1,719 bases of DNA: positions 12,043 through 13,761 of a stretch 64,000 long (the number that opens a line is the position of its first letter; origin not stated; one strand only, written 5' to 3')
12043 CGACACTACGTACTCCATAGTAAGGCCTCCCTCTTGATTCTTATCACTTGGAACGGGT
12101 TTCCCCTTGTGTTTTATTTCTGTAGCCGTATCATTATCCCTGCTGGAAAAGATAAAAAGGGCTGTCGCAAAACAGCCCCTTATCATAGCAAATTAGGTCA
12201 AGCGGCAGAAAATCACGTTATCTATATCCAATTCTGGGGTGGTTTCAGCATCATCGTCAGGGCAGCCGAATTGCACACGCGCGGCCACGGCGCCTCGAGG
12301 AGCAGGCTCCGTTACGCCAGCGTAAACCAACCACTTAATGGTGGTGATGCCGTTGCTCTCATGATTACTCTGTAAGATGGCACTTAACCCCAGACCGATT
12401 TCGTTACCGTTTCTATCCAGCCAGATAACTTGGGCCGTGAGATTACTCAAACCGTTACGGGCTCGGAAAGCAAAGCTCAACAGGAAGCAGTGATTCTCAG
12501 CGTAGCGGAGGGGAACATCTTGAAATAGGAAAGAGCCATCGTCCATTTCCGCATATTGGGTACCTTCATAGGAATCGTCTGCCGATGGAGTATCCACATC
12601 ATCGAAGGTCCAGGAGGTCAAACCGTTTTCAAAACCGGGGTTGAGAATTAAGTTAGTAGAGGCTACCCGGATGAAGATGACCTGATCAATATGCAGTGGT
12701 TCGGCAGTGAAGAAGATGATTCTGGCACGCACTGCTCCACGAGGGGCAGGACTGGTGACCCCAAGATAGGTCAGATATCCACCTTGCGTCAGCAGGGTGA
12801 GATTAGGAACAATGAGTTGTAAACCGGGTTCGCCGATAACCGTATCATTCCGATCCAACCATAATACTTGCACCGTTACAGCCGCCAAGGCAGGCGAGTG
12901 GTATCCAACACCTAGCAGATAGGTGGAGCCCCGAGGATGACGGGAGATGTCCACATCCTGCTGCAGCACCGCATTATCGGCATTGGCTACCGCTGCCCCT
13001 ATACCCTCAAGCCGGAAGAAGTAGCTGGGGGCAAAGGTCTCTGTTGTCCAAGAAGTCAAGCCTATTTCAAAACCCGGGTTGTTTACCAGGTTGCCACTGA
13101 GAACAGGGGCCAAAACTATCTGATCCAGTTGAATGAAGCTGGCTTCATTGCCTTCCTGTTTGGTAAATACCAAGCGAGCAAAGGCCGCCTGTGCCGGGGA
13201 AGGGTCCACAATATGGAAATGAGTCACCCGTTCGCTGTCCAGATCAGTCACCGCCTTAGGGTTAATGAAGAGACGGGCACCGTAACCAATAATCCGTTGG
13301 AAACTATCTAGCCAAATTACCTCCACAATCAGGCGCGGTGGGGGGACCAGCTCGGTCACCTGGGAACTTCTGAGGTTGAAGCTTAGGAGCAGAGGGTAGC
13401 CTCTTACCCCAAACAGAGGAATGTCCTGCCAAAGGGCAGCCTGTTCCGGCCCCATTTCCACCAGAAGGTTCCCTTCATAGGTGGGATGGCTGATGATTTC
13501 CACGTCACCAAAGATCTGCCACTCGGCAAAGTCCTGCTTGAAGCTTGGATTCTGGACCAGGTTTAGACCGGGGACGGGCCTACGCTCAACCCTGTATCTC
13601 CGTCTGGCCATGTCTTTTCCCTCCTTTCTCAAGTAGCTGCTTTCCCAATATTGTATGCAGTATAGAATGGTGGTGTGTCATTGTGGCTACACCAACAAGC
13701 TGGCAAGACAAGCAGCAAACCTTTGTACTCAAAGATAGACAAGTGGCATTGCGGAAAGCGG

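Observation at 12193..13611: Signal-peptide-less protein built from three tandem CBM4/9-like domains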

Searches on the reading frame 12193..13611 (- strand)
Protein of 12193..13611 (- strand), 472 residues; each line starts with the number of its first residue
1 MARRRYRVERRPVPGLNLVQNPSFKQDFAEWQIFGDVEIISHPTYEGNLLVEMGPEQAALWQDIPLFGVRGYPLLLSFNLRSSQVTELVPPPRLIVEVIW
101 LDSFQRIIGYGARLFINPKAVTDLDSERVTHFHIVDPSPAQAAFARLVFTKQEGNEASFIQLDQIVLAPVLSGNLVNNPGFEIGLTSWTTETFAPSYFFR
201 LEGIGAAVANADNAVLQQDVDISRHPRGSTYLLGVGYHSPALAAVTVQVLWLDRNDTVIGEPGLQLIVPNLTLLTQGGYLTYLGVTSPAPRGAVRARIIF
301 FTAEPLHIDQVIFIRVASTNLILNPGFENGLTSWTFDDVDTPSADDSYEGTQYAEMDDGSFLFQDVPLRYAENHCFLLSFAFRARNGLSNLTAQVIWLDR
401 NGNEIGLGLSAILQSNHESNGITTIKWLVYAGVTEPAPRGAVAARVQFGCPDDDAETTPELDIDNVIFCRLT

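Call 3: search_protein_families(library=pfam, proteins=[window:12193-13611:-], max_evalue=10)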
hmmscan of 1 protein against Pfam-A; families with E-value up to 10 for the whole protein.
window:12193-13611:- (472 aa): 2 families
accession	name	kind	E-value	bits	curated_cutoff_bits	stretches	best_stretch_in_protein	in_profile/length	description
PF02018.23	CBM_4_9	-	0.00038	21.3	25.9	1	320-359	2-44/136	Carbohydrate binding domain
PF07177.19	Neuralized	-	0.13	12.7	23.3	1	298-348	27-79/149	Neuralized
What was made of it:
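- On Pfam CBM_4_9 (PF02018): 21.3 bits, covering only residues 320-359 and profile positions 2-44 of 136 (call 3).
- Closest known: CBM4/CBM9/CBM16/CBM22/CBM61 carbohydrate-binding jelly rolls. Different: It fails the Pfam gathering threshold (call 3).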

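Call 4: search_protein_families(library=ncbifam, proteins=[window:12193-13611:-], max_evalue=10)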
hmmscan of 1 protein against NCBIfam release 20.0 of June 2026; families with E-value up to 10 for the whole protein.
window:12193-13611:- (472 aa): 2 families
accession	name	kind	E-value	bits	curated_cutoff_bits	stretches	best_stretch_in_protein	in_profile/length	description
NF033675.1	NTTRR-F1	subfamily_domain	3.3e-31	108.5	70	3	319-466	3-150/155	NTTRR-F1 domain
NF038353.1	FxLYD_dom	domain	0.11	12.4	23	0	388-409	18-39/71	FxLYD domain-containing protein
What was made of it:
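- On NCBIfam NF033675 NTTRR-F1 domain: 108.5 bits, E=3.3e-31, three stretches (call 4).
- On C1q/TNF-like trimeric jelly-roll heads: No C1q or TNF family appears among the Pfam or NCBIfam hits up to E=10 (calls 3, 4).
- Checked: No catalytic domain was found (calls 3, 4).
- There is no toxin core domain (calls 3, 4).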

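Call 5: search_solved_structures(query=window:12193-13611:-, max_evalue=10, show_alignments=2)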
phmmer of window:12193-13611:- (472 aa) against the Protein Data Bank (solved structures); distinct sequences matched with E-value up to 10: 6.
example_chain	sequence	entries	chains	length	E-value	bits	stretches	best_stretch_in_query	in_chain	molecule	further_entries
2j43_A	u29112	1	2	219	0.085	14.7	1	325-376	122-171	SPYDX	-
2zex_A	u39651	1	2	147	0.26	13.1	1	320-369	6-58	S-layer associated multidomain endoglucanase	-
2zew_A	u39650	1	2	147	0.28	13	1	320-369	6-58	S-layer associated multidomain endoglucanase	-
3oea_A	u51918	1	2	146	0.28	13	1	320-369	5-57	S-layer associated multidomain endoglucanase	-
2zey_A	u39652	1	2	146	0.29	12.9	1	320-369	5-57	S-layer associated multidomain endoglucanase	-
3oeb_A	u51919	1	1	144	0.32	12.8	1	320-369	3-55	S-layer associated multidomain endoglucanase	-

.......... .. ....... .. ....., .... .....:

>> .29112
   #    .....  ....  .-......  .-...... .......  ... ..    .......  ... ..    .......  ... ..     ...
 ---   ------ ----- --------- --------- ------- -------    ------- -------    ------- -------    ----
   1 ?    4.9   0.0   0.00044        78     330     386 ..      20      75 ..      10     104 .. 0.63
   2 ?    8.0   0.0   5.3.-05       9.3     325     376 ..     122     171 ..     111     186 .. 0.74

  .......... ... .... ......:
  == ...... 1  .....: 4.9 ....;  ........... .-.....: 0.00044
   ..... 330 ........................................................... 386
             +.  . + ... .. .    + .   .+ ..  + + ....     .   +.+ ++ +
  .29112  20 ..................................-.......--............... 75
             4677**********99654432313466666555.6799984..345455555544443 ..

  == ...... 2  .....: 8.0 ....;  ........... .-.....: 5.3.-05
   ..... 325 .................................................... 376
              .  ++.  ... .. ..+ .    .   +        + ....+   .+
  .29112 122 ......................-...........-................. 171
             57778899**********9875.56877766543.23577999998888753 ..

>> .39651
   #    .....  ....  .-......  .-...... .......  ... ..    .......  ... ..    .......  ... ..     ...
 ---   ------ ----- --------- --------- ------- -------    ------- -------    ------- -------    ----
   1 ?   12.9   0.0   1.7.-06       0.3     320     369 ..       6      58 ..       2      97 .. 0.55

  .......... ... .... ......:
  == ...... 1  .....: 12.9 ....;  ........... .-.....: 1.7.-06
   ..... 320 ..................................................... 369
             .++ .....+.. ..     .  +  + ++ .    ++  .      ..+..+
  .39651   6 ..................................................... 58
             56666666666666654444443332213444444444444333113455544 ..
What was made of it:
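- Tried and rejected: Direct PDB sequence search: only marginal hits, E of 0.085 or worse (call 5).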

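Call 11: find_homologous_proteins(query=window:12193-13611:-, max_evalue=0.001)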
Query window:12193-13611:- (472 aa): 22 proteins with E <= 0.001 among 8000 candidates.
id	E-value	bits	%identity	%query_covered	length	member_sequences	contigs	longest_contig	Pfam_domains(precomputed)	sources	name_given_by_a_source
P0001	0.0e+0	1077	100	100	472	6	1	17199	-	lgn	-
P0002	5.7e-233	792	76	98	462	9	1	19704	-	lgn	-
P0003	3.8e-168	578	56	100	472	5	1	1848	-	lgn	-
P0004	1.1e-104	369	45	96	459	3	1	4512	-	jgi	-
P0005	1.9e-102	362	43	99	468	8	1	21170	PF02018.24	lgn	-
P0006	9.4e-101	356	43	100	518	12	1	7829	-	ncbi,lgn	-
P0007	3.2e-97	344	41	99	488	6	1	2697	-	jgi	jgi:hypothetical protein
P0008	2.1e-90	322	39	97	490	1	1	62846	PF02018.24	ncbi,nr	ncbi:MAG TPA: hypothetical protein VN426_18150 [Syntrophomonadaceae bacterium]|nr:hypothetical prote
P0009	7.6e-83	297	40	96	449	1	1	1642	-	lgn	-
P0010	3.4e-81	291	40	96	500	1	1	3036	PF02018.24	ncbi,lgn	ncbi:MAG: hypothetical protein ABFD18_09225 [Syntrophomonas sp.]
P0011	2.2e-79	285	39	96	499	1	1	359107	-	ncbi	-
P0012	3.0e-79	285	38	96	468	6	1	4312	-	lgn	-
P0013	1.3e-77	280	40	96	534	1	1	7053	-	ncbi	-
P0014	1.9e-77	279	43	76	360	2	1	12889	-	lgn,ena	-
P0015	2.1e-77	279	40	96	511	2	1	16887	PF02018.24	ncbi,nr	ncbi:MAG: hypothetical protein PHF24_05280 [Syntrophomonas sp.]|nr:hypothetical protein [Syntrophomo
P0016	2.4e-75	272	38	96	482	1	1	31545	-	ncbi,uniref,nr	ncbi:hypothetical protein [Clostridium peptidivorans]|uniref:hypothetical protein n=1 Tax=Clostridiu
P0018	2.3e-72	262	37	96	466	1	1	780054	-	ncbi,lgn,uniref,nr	ncbi:hypothetical protein JOC70_001435 [Clostridium pascui]|uniref:hypothetical protein n=1 Tax=Clos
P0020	2.5e-67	246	37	97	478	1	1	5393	PF02018.24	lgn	-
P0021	5.3e-65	238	37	96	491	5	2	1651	PF02018.24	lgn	-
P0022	2.7e-63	232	35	96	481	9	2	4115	-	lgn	-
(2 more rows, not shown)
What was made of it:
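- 12193..13611 (-): CDS, 472 aa (52.2 kDa, pI 4.73), stop TAA at 12193-12195. A 100% identical protein (P0001) is present in public assemblies (call 11).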

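Call 17: find_encoding_contigs(protein=P0002, flank=8000, max_places=2)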
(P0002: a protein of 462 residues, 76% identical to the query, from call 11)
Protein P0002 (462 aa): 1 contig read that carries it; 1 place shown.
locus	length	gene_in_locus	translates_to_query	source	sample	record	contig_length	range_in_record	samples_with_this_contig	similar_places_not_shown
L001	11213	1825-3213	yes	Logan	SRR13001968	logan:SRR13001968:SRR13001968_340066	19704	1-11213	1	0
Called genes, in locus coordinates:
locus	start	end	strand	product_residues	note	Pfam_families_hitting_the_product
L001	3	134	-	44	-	?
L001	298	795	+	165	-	PF04542:Sigma70_r2, PF08281:Sigma70_r4_2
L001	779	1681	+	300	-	PF13490:zf-HC2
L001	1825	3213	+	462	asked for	-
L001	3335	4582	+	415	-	PF04389:Peptidase_M28, PF01546:Peptidase_M20, PF07687:M20_dimer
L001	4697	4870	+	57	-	-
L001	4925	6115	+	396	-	-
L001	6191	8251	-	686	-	PF00930:DPPIV_N (faint), PF26550:Tricorn_2nd (faint), PF26549:Tricorn_N (weak), PF07676:PD40, PF26549:Tricorn_N (weak), PF02129:Peptidase_S15 (faint), PF00326:Peptidase_S9, PF01738:DLH, +1 more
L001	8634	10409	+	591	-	PF13687:DUF4153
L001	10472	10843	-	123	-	PF02566:OsmC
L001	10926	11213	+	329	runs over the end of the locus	PF11258:DUF3048, PF17479:DUF3048_C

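Call 18: find_encoding_contigs(protein=P0018, flank=8000, max_places=2)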
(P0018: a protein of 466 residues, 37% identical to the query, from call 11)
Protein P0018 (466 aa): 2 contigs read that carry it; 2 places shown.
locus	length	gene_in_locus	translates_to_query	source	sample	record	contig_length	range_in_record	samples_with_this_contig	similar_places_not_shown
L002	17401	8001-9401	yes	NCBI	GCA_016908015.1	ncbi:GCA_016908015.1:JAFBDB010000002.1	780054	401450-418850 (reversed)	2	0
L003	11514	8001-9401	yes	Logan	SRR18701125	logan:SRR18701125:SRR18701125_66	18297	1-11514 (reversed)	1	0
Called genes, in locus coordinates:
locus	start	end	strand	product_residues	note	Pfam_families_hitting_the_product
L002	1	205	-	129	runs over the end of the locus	PF21631:A9CJY8-like_N, PF13840:ACT_7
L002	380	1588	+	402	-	PF02272:DHHA1 (faint)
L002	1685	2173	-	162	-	PF05198:IF3_N, PF00707:IF3_C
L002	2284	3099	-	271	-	PF03180:Lipoprotein_9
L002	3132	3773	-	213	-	PF00528:BPD_transp_1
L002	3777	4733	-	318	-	PF02463:SMC_N, PF00005:ABC_tran, PF09818:ABC_ATPase (faint), PF13401:AAA_22 (faint), PF13304:AAA_21 (weak), PF09383:NIL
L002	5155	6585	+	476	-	-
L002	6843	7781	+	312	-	PF11155:DUF2935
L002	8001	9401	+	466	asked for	-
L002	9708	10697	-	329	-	-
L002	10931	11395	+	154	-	PF11127:YgaP-like_TM (faint)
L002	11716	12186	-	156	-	PF02870:Methyltransf_1N, PF01035:DNA_binding_1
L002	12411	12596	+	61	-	PF20037:DUF6440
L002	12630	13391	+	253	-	PF02517:Rce1-like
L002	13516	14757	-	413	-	PF01566:Nramp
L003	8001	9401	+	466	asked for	-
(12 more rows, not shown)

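Call 19: find_encoding_contigs(protein=P0011, flank=8000, max_places=2)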
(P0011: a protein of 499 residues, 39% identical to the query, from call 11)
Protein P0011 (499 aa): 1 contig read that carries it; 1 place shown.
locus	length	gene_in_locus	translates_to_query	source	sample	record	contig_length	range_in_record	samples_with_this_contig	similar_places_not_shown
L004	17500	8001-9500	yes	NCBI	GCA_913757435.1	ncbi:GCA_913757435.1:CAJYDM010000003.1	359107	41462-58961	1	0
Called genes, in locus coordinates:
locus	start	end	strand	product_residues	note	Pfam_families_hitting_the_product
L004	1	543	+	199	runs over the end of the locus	PF04203:Sortase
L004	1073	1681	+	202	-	PF07833:Cu_amine_oxidN1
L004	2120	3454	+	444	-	PF06965:Na_H_antiport_1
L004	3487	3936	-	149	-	PF00582:Usp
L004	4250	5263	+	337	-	PF13187:Fer4_9 (faint), PF12838:Fer4_7 (weak), PF13247:Fer4_11, PF13237:Fer4_10 (weak)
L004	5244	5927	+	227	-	PF01292:Ni_hydr_CYTB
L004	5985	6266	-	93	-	-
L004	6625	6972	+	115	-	-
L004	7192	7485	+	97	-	-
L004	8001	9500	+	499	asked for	-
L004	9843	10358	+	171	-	-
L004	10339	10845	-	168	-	PF00149:Metallophos, PF12850:Metallophos_2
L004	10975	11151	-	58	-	PF11127:YgaP-like_TM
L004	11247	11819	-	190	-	PF01476:LysM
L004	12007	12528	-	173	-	PF16107:DUF4825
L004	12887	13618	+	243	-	PF00768:Peptidase_S11, PF13354:Beta-lactamase2 (weak)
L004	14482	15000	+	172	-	-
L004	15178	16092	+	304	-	PF02558:ApbA, PF03807:F420_oxidored (faint), PF08546:ApbA_C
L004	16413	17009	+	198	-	PF04542:Sigma70_r2, PF07638:Sigma70_ECF (faint), PF08281:Sigma70_r4_2, PF04545:Sigma70_r4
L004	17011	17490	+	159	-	-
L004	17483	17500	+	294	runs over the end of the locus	PF20382:DUF6677 (faint)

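Call 21: find_related_loci(query=A1, collection=genome_contigs, flank=6000)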
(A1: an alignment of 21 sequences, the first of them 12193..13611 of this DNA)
Query A1 (472 aa) in genome_contigs; peptide patterns used: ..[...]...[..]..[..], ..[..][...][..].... (x = any residue, [..] = any of these).
600 stretches matched a pattern (row limit reached: there are more); 19 encode a relative of the query (tblastn E <= 1e-3); 18 distinct loci.
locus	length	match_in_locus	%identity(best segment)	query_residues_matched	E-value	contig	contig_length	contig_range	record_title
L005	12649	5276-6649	43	16-472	8e-107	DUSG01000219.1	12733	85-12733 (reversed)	MAG TPA_asm: Clostridiales bacterium isolate AS04akNAM_111 30939_AS04, whole genome shotgun sequence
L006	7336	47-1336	42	12-471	2e-96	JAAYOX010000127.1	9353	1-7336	MAG: Clostridia bacterium isolate AS22ysBPME_114 58260_AS22, whole genome shotgun sequence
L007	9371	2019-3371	41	12-471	5e-90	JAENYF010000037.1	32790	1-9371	MAG: Desulfoscipio geothermicus isolate B5_bin.4 B5_bin4_NODE_361_length_32790_cov_12.297144, whole genome shotgun seque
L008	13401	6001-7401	40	12-471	1e-82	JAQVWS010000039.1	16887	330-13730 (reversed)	MAG: Syntrophomonas sp. isolate STF2_108 NODE_8893_length_16887_cov_4.340155_Sandtown_F2, whole genome shotgun sequence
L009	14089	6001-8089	38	9-471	7e-82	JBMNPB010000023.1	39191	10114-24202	MAG: bacterium isolate SBF912SR1HQ0025 scaffold_2811_c1, whole genome shotgun sequence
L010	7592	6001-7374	39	12-471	1e-80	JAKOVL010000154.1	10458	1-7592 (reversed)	MAG: Bacillota bacterium isolate JPNG_maxbin.054 k201_378644, whole genome shotgun sequence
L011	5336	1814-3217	39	12-471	8e-77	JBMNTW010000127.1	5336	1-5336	MAG: Christensenellales bacterium isolate SBF912SR1HQ0054 scaffold_53477_c1, whole genome shotgun sequence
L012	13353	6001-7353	35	17-471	6e-62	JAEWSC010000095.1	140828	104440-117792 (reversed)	MAG: Bacillota bacterium isolate OH_SBrB_91 k127_435713, whole genome shotgun sequence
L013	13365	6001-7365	37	11-463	8e-58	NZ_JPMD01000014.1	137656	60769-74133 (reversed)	Clostridium sulfidigenes strain 113A c14, whole genome shotgun sequence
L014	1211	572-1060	28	312-468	4e-8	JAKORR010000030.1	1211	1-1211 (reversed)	MAG: Armatimonadota bacterium isolate all_maxbin.385_sub k201_68487, whole genome shotgun sequence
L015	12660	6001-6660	25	145-365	8e-8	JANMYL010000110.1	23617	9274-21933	MAG: Akkermansiaceae bacterium isolate OTE_8_metabat_330 OTE_8_k141_4568185, whole genome shotgun sequence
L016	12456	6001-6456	26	17-188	3e-7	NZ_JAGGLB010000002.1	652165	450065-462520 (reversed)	Paenibacillus eucommiae strain DSM 26048 Ga0454136_02, whole genome shotgun sequence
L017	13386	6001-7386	38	12-471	1e-73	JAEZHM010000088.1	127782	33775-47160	MAG: Bacillota bacterium isolate OH_CDB_136 k127_2490477, whole genome shotgun sequence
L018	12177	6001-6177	39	306-357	1e-5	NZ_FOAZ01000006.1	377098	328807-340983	Streptacidiphilus jiangxiensis strain CGMCC 4.1857, whole genome shotgun sequence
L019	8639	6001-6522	27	174-335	1e-5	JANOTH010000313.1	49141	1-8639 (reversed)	MAG: Ferruginibacter sp. isolate VAR_39_metabat_319_sub VAR_39_k141_1434824, whole genome shotgun sequence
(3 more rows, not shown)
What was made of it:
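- Every full-length homolog is from Clostridia or Bacillota: Syntrophomonas, Desulfoscipio, Clostridium pascui, C. peptidivorans, C. sulfidigenes (calls 11, 21).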

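Call 26: predict_structure(alignment_id=A1)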
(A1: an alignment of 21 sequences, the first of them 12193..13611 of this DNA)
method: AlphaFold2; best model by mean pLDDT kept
length: 472 residues; sequences in the alignment: 21
mean_pLDDT: 90.5   pTM: 0.90
mean pLDDT of the five models: 90.5, 89.2, 87.6, 87.5, 86.7
residues with pLDDT >= 90: 356; 70-90: 80; 50-70: 24; < 50: 12
segments of 3 or more residues with pLDDT < 50: 1-10
pLDDT, mean of each block of 10 residues (from residue 1): 40 76 93 96 80 95 94 95 83 93 98 88 68 96 98 88 95 96 96 92 90 95 97 95 95 98 96 87 97 98 94 97 97 97 95 94 95 94 86 97 96 73 75 94 97 72 97 92
secondary structure, 60 per line:
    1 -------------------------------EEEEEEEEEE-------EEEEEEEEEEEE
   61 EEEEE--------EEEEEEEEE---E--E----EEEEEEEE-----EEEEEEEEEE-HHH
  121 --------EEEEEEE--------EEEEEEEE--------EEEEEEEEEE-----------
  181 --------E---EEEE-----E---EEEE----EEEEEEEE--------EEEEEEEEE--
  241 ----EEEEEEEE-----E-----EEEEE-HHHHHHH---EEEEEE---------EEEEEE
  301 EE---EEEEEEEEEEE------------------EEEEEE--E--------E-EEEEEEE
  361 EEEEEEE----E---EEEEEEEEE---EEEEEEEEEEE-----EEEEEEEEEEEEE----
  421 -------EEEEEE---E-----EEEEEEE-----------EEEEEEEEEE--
elements in order: E32-41 E49-65 E74-82 E94-101 E107-116 E129-135 E144-151 E160-169 E193-196 E206-209 E214-221 E230-238 E245-252 E264-268 H270-276 E280-285 E295-302 E306-316 E335-340 E354-367 E376-384 E388-398 E404-416 E428-433 E443-449 E461-470
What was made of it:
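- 13570..13611 (-): N-terminal Arg-rich tail (residues 1-14, net charge about +5), predicted disordered. pLDDT below 50 for residues 1-10 (call 26).
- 13099..13569 (-): Domain 1 (residues 15-171), NTTRR-F1/CBM-like jelly roll. All-beta in the model (call 26).
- AlphaFold model: pLDDT 90.5, pTM 0.90, all-beta (call 26).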

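Call 31: fold_search(model_id=the predicted structure, library=pdb)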
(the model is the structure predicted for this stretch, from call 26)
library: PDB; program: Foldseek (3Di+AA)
matches with E <= 10: 1605; with E <= 0.001: 241
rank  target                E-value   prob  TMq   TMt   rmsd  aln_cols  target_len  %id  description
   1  4w8j                  5.1e-17  1.00  0.23  0.11  33.0       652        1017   11  Structure of the full-length insecticidal protein Cry1Ac reveals intriguing details of toxin packaging into in vivo form (released 2014-09-17)
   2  9h99                  8.2e-17  1.00  0.23  0.11  34.1       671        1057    9  Native structure of the full-length pesticidal protein Cry1Ca18 at pH7, from crystals formed in vivo (released 2025-11-12)
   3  9qxq                  8.2e-17  1.00  0.23  0.11  34.5       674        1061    9  native structure of full-length pesticidal protein Cry1Ca18 at pH9, from crystals formed in vivo (released 2026-02-11)
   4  8w7n                  2.4e-16  1.00  0.24  0.12  35.0       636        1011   10  Crystal structure of the in-cell Cry1Aa purified from Bacillus thuringiensis (released 2024-03-06)
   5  9h9a                  7.8e-15  1.00  0.23  0.10  35.8       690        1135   11  native structure of the full-length pesticidal protein Cry8Ba2, from crystals formed in vivo (form 1) (released 2025-12-03)
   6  5x7o_A                2.0e-13  1.00  0.24  0.12  17.3       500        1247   15  Crystal structure of Paenibacillus sp. 598K alpha-1,6-glucosyltransferase (released 2017-07-26)
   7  6v1v_A                1.5e-12  1.00  0.23  0.15  19.2       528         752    9  VIP3B (VIP3B_2160) adapted for crystallization (released 2019-12-18)
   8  6sh9_B                3.5e-12  1.00  0.26  0.11  20.9       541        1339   10  EngBF DARPin Fusion 4b D12 (released 2019-11-06)
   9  6tfk_A                3.5e-12  1.00  0.25  0.18  21.2       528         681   12  Vip3Aa toxin structure (released 2020-08-12)
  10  6v1v_C                5.7e-12  1.00  0.23  0.15  19.3       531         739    9  VIP3B (VIP3B_2160) adapted for crystallization (released 2019-12-18)
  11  5a57                  7.4e-12  1.00  0.25  0.12  24.0       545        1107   10  The structure of GH101 from Streptococcus pneumoniae TIGR4 in complex with PUGT (released 2015-09-02)
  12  5a56_A                9.2e-12  1.00  0.24  0.11  24.2       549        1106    9  The structure of GH101 from Streptococcus pneumoniae TIGR4 in complex with 1-O-methyl-T-antigen (released 2015-09-02)
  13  5b4x_C                1.1e-11  1.00  0.23  0.16  22.1       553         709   12  Crystal structure of the ApoER2 ectodomain in complex with the Reelin R56 fragment (released 2017-04-26)
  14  5b4x_A                1.2e-11  1.00  0.26  0.19  22.6       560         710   12  Crystal structure of the ApoER2 ectodomain in complex with the Reelin R56 fragment (released 2017-04-26)
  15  5a58_A                1.3e-11  1.00  0.24  0.11  24.0       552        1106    9  The structure of GH101 D764N mutant from Streptococcus pneumoniae TIGR4 in complex with serinyl T-antigen (released 2015-09-02)
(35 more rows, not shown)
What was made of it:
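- On Pfam CBM_4_9 (PF02018): Foldseek: CBM16 TMt 0.70-0.73 (call 31).
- Closest known: CBM-like C-terminal domains of Cry1/Cry8 protoxins and Vip3 domains IV/V. Same: They give the best Foldseek E-values (5e-17 to 1e-12; call 31).
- The top Foldseek PDB hits are the CBM-like C-terminal domains of full-length Cry1Ac, Cry1Ca, Cry1Aa and Cry8Ba protoxins (E 5e-17 to 8e-15) and Vip3 domains (call 31).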

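Call 38: search_protein_families(library=phrogs, proteins=[window:12193-13611:-], max_evalue=1)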
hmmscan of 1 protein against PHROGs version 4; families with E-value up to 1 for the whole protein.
window:12193-13611:- (472 aa): 4 families
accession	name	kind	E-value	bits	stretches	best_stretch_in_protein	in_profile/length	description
phrog_16363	-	unknown function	5.4e-07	29.3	2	138-320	131-317/757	-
phrog_24476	-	other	0.0032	16.3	1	174-299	600-728/1066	phosphodiesterase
phrog_14138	-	tail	0.0037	16.8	1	316-460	24-171/685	minor tail protein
phrog_9801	-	unknown function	0.22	12.8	0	230-258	35-63/84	-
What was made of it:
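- There are weak PHROG hits (phrog_16363 E=5e-7; minor tail protein E=4e-3; call 38).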
